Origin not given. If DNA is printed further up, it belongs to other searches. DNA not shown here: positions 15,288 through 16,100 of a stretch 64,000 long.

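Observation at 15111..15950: Secreted vicinal-cysteine repeat protein (DMHKCC..GKGCC x3) behind a 300-bp structured leader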

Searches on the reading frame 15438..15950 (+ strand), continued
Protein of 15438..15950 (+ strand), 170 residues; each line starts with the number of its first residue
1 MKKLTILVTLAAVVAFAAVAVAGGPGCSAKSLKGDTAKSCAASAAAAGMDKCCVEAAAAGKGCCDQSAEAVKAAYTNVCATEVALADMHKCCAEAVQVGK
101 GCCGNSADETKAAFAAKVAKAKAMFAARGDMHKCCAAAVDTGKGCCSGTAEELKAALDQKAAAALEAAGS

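Call 50: search_protein_families(library=pfam, proteins=[L049:8413-9744:+, L049:9716-12616:+, L049:3322-4167:+, L049:2619-3272:+, L049:4189-4590:+, L049:705-2150:+, L052:6248-7594:-, L052:4600-5901:-, L023:165-1355:+], max_evalue=0.001)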
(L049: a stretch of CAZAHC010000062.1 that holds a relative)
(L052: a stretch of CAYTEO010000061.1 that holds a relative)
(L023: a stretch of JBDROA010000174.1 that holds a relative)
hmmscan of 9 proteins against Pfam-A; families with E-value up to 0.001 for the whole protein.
L049:8413-9744:+ (443 aa): 3 families
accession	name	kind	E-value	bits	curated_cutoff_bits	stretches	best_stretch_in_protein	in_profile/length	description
PF16576.10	HlyD_D23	-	2.7e-71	239.7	30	1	120-342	2-214/214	Barrel-sandwich domain of CusB or HlyD membrane-fusion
PF13437.12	HlyD_3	-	2.5e-20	73.6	22.2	1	239-339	2-106/106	HlyD family secretion protein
PF19335.5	HMBD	-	1.6e-10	41.2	23.6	1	59-84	2-27/28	Heavy metal binding domain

L049:9716-12616:+ (967 aa): 1 family
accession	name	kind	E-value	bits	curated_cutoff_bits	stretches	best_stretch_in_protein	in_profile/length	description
PF00873.25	ACR_tran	-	9e-112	375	28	3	60-541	28-492/1021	AcrB/AcrD/AcrF family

L049:3322-4167:+ (281 aa): 0 families

L049:2619-3272:+ (217 aa): 0 families

L049:4189-4590:+ (133 aa): 1 family
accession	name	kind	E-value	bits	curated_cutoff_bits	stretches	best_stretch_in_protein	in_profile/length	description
PF03625.19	DUF302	-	8.7e-27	93.2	23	1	39-102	1-63/63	Domain of unknown function DUF302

L049:705-2150:+ (481 aa): 1 family
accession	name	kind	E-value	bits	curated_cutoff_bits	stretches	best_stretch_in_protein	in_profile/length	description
PF02322.20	Cyt_bd_oxida_II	-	3.2e-98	329.3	35.6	1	144-468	1-302/302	Cytochrome bd terminal oxidase subunit II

L052:6248-7594:- (448 aa): 0 families

L052:4600-5901:- (433 aa): 1 family
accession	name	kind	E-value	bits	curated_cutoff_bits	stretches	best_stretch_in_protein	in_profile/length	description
PF06271.18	RDD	-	1.4e-09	38.8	24.1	1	260-409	6-135/137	RDD family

L023:165-1355:+ (396 aa): 0 families

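Call 51: search_protein_families(library=ncbifam, proteins=[L049:6923-8416:+, L049:8413-9744:+, L049:9716-12616:+, L049:4189-4590:+, L049:4622-5797:+, L026:4561-5910:-, L032:4517-5788:-, L001:7225-7710:-, L001:9304-10029:+], max_evalue=0.001)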
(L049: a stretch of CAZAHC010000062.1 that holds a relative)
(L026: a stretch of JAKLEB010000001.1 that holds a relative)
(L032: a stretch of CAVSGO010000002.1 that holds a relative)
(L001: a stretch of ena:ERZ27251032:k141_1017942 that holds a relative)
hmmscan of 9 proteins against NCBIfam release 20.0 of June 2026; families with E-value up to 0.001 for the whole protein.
L049:6923-8416:+ (497 aa): 3 families
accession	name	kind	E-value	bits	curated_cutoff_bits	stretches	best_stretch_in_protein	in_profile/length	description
NF045679.1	DiMtlExpIhpA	equivalog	1.1e-14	54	650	1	124-486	63-418/424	divalent metal ion exporter subunit IhpA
TIGR01844.1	type_I_sec_TolC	subfamily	1.5e-14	53.8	225.15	1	146-456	68-373/414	TolC family outer membrane protein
TIGR01845.1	outer_NodT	subfamily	6.3e-11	41.8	210.05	2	97-276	62-253/460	efflux transporter outer membrane subunit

L049:8413-9744:+ (443 aa): 15 families
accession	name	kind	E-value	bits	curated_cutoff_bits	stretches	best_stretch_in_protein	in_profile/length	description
TIGR01730.1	RND_mfp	subfamily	2.6e-39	135.1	94.9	1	112-422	3-314/322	efflux RND transporter periplasmic adaptor subunit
NF007303.0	PRK09783.1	subfamily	1.3e-38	132.5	390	1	56-434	47-405/414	copper/silver efflux system membrane fusion protein CusB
TIGR00999.1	8a0102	subfamily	5.8e-33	114.2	319.3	1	234-421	89-270/271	CzcB/NccB family metal efflux transporter periplasmic adaptor subunit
NF045680.1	DiMtlExpIhpB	equivalog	3.7e-17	62.3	450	1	238-423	139-316/326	divalent metal ion exporter adaptor subunit IhpB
NF002939.0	PRK03598.1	equivalog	2.2e-13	50.1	393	1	237-322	205-290/332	secretion protein HlyD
NF008606.0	PRK11578.1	equivalog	1.8e-12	47.1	342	1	238-416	185-363/371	macrolide transporter subunit MacA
NF007132.1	PRK09578.1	equivalog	5.4e-10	38.6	512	1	306-429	258-375/396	MexX/AxyX family multidrug efflux RND transporter periplasmic adaptor subunit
NF033138.2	RND-peri-MexC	equivalog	1.8e-09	37.2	625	1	306-429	253-371/375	MexC family multidrug efflux RND transporter periplasmic adaptor subunit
NF007362.0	PRK09859.1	equivalog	3.4e-09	36.3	738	1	306-429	253-371/385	multidrug transporter subunit MdtE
TIGR00998.1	8a0101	subfamily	9.6e-09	34.6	390.8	1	235-313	203-282/334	EmrA/EmrK family multidrug efflux transporter periplasmic adaptor subunit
NF045904.1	RND-peri-MexE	equivalog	1.2e-08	34.3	714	1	107-429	35-368/390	multidrug efflux RND transporter periplasmic adaptor subunit MexE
NF011604.1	PRK15030.1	equivalog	5.7e-07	28.9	765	1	306-429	257-375/397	multidrug efflux RND transporter periplasmic adaptor subunit AcrA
TIGR02971.1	heterocyst_DevB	subfamily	5.1e-05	22.8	129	1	203-318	165-284/327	ABC exporter membrane fusion protein, DevB family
NF007785.0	PRK10476.1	equivalog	0.0001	21.3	376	0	185-312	158-284/347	multidrug transporter subunit MdtN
NF008589.1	PRK11556.1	equivalog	0.00014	20.9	391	1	236-421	192-379/392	MdtA/MuxA family multidrug efflux RND transporter periplasmic adaptor subunit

L049:9716-12616:+ (967 aa): 13 families
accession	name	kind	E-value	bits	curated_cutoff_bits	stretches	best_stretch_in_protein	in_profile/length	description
TIGR00914.1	2A0601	subfamily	1.1e-179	599.5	701.45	3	22-544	5-512/1051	CusA/CzcA family heavy metal efflux RND transporter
NF033617.1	RND_permease_2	subfamily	4.7e-53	180.4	1250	2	62-541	29-490/1009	multidrug efflux RND transporter permease subunit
NF000282.2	RND_permease_1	subfamily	3.1e-39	134.7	1250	1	62-540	29-497/1029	multidrug efflux RND transporter permease subunit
TIGR00915.1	2A0602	subfamily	5.1e-32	110.7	940.35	1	62-538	30-496/1050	efflux RND transporter permease subunit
NF007905.0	PRK10614.1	equivalog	2.3e-30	105.1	1774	1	62-539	32-490/1025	multidrug efflux RND transporter permease subunit MdtC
NF007133.0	PRK09579.1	equivalog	1.4e-25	89.1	1763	1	202-555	164-506/1017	multidrug efflux RND transporter permease subunit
NF007842.1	PRK10555.1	equivalog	1.7e-21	75.8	1854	1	60-537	28-495/1036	multidrug efflux RND transporter permease AcrD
NF007798.0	PRK10503.1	equivalog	4.7e-20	70.8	1584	1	203-534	175-494/1040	MdtB/MuxB family multidrug efflux RND transporter permease subunit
NF000037.1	RND_perm_OqxB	exception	1.7e-18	65.9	2200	1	24-611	5-562/1050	multidrug efflux RND transporter permease subunit OqxB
NF007131.0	PRK09577.1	equivalog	8.3e-17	60.2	1768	1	62-535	30-492/1045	multidrug efflux RND transporter permease subunit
NF011706.2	PRK15127.1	equivalog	4.6e-13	48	2150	1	207-535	170-493/1049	multidrug efflux RND transporter permease subunit AcrB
TIGR00921.1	2A067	subfamily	5.2e-05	21.5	351.9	1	388-536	588-732/733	hydrophobe/amphiphile efflux-3 (HAE3) family transporter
TIGR00916.1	2A0604s01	subfamily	0.00019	21.1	148.6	1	380-527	87-230/231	SecD/SecF family protein translocase subunit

L049:4189-4590:+ (133 aa): 0 families

L049:4622-5797:+ (391 aa): 0 families

L026:4561-5910:- (449 aa): 17 families
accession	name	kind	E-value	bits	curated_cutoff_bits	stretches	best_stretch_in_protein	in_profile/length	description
TIGR04337.1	AmmeMemoSam_rS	hypoth_equivalog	2.5e-102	342.3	220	1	122-448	5-333/349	AmmeMemoRadiSam system radical SAM enzyme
TIGR02495.1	NrdG2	equivalog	4.5e-15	55.5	131.15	1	184-353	14-183/193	anaerobic ribonucleoside-triphosphate reductase activating protein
TIGR02493.1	PFLA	equivalog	6.4e-15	55.2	231.75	1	193-353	22-186/235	pyruvate formate-lyase-activating protein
TIGR02494.1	PFLE_PFLC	subfamily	1.7e-13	50.5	174.35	1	240-366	129-255/293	glycyl-radical enzyme activating protein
TIGR04003.1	rSAM_BssD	equivalog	1.1e-12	47.7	496.45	1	238-354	131-248/314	[benzylsuccinate synthase]-activating enzyme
NF048010.1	SfplDhtActHpsHDes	equivalog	2.4e-11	43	430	1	241-353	138-252/298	(2S)-3-sulfopropanediol dehydratase activating enzyme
TIGR04041.1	activase_YjjW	hypoth_equivalog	5.4e-11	42.4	250.2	1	244-354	118-228/276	YjjW family glycine radical enzyme activase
NF043069.1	T4HPD_activ_SAM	equivalog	4.4e-07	29.5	425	0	238-352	127-241/299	trans-4-hydroxy-L-proline dehydratase activase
TIGR02666.1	moaA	equivalog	5.5e-07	28.9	284.05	1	193-353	17-183/336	GTP 3',8-cyclase MoaA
TIGR04395.1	cutC_activ_rSAM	equivalog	3.5e-06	26.5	360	0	244-354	139-249/309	choline TMA-lyase-activating enzyme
NF048008.1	SfplDhtActHpfHKleb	equivalog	8.3e-06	25.3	500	0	240-352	132-244/308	(2S)-3-sulfopropanediol dehydratase activating enzyme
NF033717.2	HPDL_rSAM_activ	equivalog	8.9e-06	25.2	420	0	238-352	134-250/311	4-hydroxyphenylacetate decarboxylase activase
NF008356.0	PRK11145.1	equivalog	4e-05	23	375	1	192-353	26-191/246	pyruvate formate lyase 1-activating protein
TIGR04038.1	tatD_link_rSAM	subfamily_domain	6e-05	22.9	129.7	1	192-310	14-139/192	TatD family nuclease-associated radical SAM protein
NF045574.1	sacti_mat_StsB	exception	0.00032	19.7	625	1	188-350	98-256/466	StsB family radical SAM/SPASM domain sactipeptide maturase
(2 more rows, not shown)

L032:4517-5788:- (423 aa): 16 families
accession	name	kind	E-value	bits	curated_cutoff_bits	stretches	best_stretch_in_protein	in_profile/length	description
TIGR04337.1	AmmeMemoSam_rS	hypoth_equivalog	5.3e-104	347.8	220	1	95-422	4-333/349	AmmeMemoRadiSam system radical SAM enzyme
TIGR02493.1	PFLA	equivalog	3.4e-16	59.3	231.75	1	163-322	18-181/235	pyruvate formate-lyase-activating protein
TIGR02495.1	NrdG2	equivalog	1.1e-13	51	131.15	1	158-325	14-181/193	anaerobic ribonucleoside-triphosphate reductase activating protein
TIGR04041.1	activase_YjjW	hypoth_equivalog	1e-12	48.1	250.2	1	218-342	118-241/276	YjjW family glycine radical enzyme activase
TIGR02494.1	PFLE_PFLC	subfamily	1e-12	48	174.35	1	214-340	129-255/293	glycyl-radical enzyme activating protein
NF048010.1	SfplDhtActHpsHDes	equivalog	7.2e-11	41.4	430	1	213-340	136-264/298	(2S)-3-sulfopropanediol dehydratase activating enzyme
TIGR04003.1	rSAM_BssD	equivalog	3.3e-09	36.3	496.45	1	216-327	135-247/314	[benzylsuccinate synthase]-activating enzyme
NF048008.1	SfplDhtActHpfHKleb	equivalog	2.7e-07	30.2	500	0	217-328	135-246/308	(2S)-3-sulfopropanediol dehydratase activating enzyme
TIGR04395.1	cutC_activ_rSAM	equivalog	8.1e-07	28.6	360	0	218-324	139-245/309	choline TMA-lyase-activating enzyme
NF043069.1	T4HPD_activ_SAM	equivalog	2e-06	27.4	425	0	213-324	128-239/299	trans-4-hydroxy-L-proline dehydratase activase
NF033719.1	ind_deCO2_activ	equivalog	4.7e-06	26.1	425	0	212-323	133-244/302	indoleacetate decarboxylase activase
TIGR04038.1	tatD_link_rSAM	subfamily_domain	1.8e-05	24.6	129.7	1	167-284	15-139/192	TatD family nuclease-associated radical SAM protein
NF033717.2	HPDL_rSAM_activ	equivalog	0.00016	21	420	0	212-323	134-247/311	4-hydroxyphenylacetate decarboxylase activase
TIGR02666.1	moaA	equivalog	0.00019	20.5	284.05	1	167-323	17-179/336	GTP 3',8-cyclase MoaA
NF008356.0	PRK11145.1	equivalog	0.00039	19.8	375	1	165-323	25-187/246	pyruvate formate lyase 1-activating protein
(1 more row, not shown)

L001:7225-7710:- (161 aa): 0 families

L001:9304-10029:+ (241 aa): 0 families
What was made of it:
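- Tried and rejected: The radical SAM neighbour in L026 and L032 belongs to the AmmeMemoRadiSam system and looks coincidental (call 51).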

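Call 54: find_homologous_proteins(query=A3, max_evalue=0.001)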
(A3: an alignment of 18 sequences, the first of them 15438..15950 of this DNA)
Query A3 (18 sequences) (170 aa, profile of the alignment): 82 proteins with E <= 0.001 among 8000 candidates.
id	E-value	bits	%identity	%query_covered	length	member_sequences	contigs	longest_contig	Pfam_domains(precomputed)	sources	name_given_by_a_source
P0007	3.2e-58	214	47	95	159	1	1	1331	-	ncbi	-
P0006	3.2e-58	214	44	100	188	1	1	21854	-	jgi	-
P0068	4.7e-57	210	48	93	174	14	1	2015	-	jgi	jgi:hypothetical protein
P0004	9.5e-57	209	50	84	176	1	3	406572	-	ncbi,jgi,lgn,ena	jgi:hypothetical protein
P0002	1.1e-56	209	48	93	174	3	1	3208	-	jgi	jgi:hypothetical protein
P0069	1.3e-56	209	46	93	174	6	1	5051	-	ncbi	-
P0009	7.9e-56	206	46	93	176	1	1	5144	-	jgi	jgi:Tfp pilus assembly protein PilW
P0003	1.4e-55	205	58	66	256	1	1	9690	-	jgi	jgi:hypothetical protein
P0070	2.5e-55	205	49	86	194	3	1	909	-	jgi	-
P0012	3.4e-55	204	45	95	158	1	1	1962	-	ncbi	-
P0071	4.9e-55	204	44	93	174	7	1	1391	-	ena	-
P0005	1.2e-54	202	50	82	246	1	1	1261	-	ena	-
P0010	2.9e-54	201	40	93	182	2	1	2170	-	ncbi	-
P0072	6.8e-54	200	44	94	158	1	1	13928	-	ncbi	-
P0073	1.0e-53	199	44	96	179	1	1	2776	-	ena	-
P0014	2.1e-46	176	47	96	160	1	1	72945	-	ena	-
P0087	1.4e-45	173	41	98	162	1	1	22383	-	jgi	-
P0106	4.1e-27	113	40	69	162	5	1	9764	-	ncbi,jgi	-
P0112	7.7e-22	96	48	48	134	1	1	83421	-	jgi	jgi:hypothetical protein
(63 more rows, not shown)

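Call 56: find_encoding_contigs(protein=P0106, flank=6000, max_places=3)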
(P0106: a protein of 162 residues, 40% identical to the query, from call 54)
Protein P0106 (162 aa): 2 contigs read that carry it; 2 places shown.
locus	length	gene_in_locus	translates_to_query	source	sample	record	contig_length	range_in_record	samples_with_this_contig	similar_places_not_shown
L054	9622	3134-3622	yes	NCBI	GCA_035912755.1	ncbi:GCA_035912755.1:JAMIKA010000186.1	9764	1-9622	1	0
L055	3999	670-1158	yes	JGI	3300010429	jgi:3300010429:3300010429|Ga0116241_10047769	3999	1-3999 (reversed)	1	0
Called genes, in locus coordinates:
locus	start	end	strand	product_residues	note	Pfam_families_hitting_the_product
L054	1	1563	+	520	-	?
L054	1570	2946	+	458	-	PF00232:Glyco_hydro_1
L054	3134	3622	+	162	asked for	-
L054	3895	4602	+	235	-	PF08713:DNA_alkylation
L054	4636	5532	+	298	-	PF00892:EamA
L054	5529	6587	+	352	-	-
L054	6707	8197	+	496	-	PF02310:B12-binding, PF04055:Radical_SAM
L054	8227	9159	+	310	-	PF13480:Acetyltransf_6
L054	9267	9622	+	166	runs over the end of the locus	?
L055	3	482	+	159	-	?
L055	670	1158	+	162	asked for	-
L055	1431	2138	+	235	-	PF08713:DNA_alkylation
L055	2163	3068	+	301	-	PF00892:EamA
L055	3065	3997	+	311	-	?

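Call 57: find_encoding_contigs(protein=P0112, flank=6000, max_places=2)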
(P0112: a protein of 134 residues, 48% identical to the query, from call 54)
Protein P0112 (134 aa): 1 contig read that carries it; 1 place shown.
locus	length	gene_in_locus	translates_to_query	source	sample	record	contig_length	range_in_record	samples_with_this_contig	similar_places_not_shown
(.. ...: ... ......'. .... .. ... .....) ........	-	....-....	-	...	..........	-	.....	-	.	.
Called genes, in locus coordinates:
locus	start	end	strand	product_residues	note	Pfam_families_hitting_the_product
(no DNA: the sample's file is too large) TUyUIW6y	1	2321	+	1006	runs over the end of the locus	PF00112:Peptidase_C1, PF13229:Beta_helix, PF13860:FlgD_ig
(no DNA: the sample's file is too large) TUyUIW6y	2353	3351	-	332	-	PF01761:DHQ_synthase, PF24621:DHQS_C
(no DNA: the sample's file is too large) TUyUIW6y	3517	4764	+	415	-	-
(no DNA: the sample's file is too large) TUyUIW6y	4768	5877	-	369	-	PF00291:PALP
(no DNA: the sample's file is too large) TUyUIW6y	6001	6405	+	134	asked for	-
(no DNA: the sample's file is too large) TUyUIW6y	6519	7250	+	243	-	PF13489:Methyltransf_23 (weak), PF08241:Methyltransf_11, PF08242:Methyltransf_12, PF13649:Methyltransf_25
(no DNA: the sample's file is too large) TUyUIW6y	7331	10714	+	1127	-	PF08126:Propeptide_C25, PF18962:Por_Secre_tail (faint), PF22544:HYDIN_VesB_CFA65-like_Ig (faint), PF01364:Peptidase_C25, PF13860:FlgD_ig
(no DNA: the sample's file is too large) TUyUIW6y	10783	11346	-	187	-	-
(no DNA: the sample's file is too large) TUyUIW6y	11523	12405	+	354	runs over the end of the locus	-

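Call 58: find_encoding_contigs(protein=P0087, flank=6000, max_places=2)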
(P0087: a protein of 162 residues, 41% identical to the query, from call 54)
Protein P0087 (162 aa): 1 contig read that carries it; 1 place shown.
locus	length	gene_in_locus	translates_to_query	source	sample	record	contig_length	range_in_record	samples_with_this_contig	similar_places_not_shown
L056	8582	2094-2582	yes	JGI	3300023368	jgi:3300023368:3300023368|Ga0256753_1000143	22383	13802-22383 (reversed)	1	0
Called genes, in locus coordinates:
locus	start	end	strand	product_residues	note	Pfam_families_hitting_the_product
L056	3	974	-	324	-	?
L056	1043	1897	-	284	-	PF00140:Sigma70_r1_2, PF04542:Sigma70_r2, PF04539:Sigma70_r3 (faint), PF04545:Sigma70_r4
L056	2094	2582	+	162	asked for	-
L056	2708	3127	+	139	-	-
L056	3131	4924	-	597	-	PF17957:Big_7 (faint)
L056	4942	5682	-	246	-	PF08308:PEGA (weak)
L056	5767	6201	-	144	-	PF02590:SPOUT_MTase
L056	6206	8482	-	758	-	PF00324:AA_permease, PF13520:AA_permease_2, PF13906:AA_permease_C (weak), PF00582:Usp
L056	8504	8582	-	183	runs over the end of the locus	PF03929:PepSY_TM (faint), PF16357:PepSY_TM_like_2 (weak)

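Call 65: search_solved_structures(query=A3, max_evalue=10)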
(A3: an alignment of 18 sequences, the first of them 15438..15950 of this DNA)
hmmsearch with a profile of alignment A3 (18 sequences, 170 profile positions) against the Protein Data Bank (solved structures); distinct sequences matched with E-value up to 10: 3.
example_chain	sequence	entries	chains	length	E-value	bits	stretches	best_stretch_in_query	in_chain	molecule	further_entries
3qe6_A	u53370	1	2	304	0.5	13.1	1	69-115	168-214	Protein kinase C and casein kinase II substrate protein 3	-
3m3w_A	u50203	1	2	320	0.54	13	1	69-115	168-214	Protein kinase C and casein kinase II substrate protein 3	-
3syv_A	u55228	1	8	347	0.63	12.8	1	69-115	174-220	Protein kinase C and casein kinase II substrate protein 3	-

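Call 66: search_protein_families(library=pfam, alignment_id=A3, max_evalue=1)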
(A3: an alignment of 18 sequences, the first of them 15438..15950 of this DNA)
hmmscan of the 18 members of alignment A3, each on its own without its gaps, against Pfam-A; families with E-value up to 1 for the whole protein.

A. member 1, window:15438-15950:+ (170 aa): 1 family
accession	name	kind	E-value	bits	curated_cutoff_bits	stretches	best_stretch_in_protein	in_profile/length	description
PF24748.1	Galaxin_repeat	-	0.18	12.2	28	1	27-148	4-131/131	Galaxin-like repeats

B. families by the number of members that match (of 18 scanned): 13 families
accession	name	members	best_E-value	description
PF25755.1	Phage_T3_1_05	11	0.0036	Enterobacteria phage T3 gene 1.05 protein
PF10941.13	DUF2620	1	0.0079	Protein of unknown function DUF2620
PF13801.11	Metal_resist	1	0.02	Heavy-metal resistance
PF13350.11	Y_phosphatase3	1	0.094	Tyrosine phosphatase family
PF01841.26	Transglut_core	1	0.12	Transglutaminase-like superfamily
PF11836.14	Phage_TAC_11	1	0.14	Phage tail tube protein, GTA-gp10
PF24748.1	Galaxin_repeat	1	0.18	Galaxin-like repeats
PF21827.1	New_glue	1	0.19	New glue protein family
PF22922.2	GAF_NLP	1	0.22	NLP protein GAF domain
PF22968.2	RNF34L-like_3rd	1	0.37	E3 ubiquitin-protein ligase rififylin-like domain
PF10397.14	ADSL_C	1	0.39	Adenylosuccinate lyase C-terminus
PF06989.17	BAALC_N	1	0.46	BAALC N-terminus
PF20098.4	DUF6488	1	0.58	Family of unknown function (DUF6488)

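Call 71: find_related_loci(query=A3, collection=metagenome_contigs, flank=6000)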
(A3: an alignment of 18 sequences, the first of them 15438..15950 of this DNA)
Query A3 (170 aa) in metagenome_contigs; peptide patterns used: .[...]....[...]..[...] (x = any residue, [..] = any of these).
182 stretches matched a pattern; 53 encode a relative of the query (tblastn E <= 1e-3); 53 distinct loci.
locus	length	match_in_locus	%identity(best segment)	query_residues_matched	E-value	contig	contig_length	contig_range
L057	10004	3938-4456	52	1-164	3e-41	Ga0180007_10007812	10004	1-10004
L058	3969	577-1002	50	17-162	8e-35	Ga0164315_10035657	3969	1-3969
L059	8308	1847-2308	45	1-162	3e-34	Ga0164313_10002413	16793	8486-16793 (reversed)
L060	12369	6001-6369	58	24-160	2e-34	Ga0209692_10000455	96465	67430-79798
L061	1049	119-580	46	1-158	1e-34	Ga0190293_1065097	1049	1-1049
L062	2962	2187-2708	48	1-168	3e-33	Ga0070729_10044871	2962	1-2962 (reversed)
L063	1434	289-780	49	1-162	7e-34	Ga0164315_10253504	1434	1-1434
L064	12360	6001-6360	56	49-168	1e-32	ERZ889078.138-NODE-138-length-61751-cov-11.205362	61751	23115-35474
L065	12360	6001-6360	56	49-168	1e-32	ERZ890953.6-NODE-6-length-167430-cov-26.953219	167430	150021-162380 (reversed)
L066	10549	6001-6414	50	19-162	2e-31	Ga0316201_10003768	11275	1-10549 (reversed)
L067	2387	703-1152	46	1-162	3e-31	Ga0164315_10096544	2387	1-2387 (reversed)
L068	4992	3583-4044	42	1-162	1e-30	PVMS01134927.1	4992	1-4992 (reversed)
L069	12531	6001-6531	44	1-160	3e-30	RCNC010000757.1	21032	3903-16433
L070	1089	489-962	47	1-170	4e-31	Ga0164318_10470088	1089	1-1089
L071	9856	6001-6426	44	1-154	5e-29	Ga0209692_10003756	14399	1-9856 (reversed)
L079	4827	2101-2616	42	1-155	4e-26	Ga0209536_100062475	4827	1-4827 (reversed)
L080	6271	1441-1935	47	1-168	7e-26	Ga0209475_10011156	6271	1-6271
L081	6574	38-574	40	1-163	1e-25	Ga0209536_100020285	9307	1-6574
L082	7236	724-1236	40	1-166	2e-25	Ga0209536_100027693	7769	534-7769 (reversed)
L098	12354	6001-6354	43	17-167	6e-16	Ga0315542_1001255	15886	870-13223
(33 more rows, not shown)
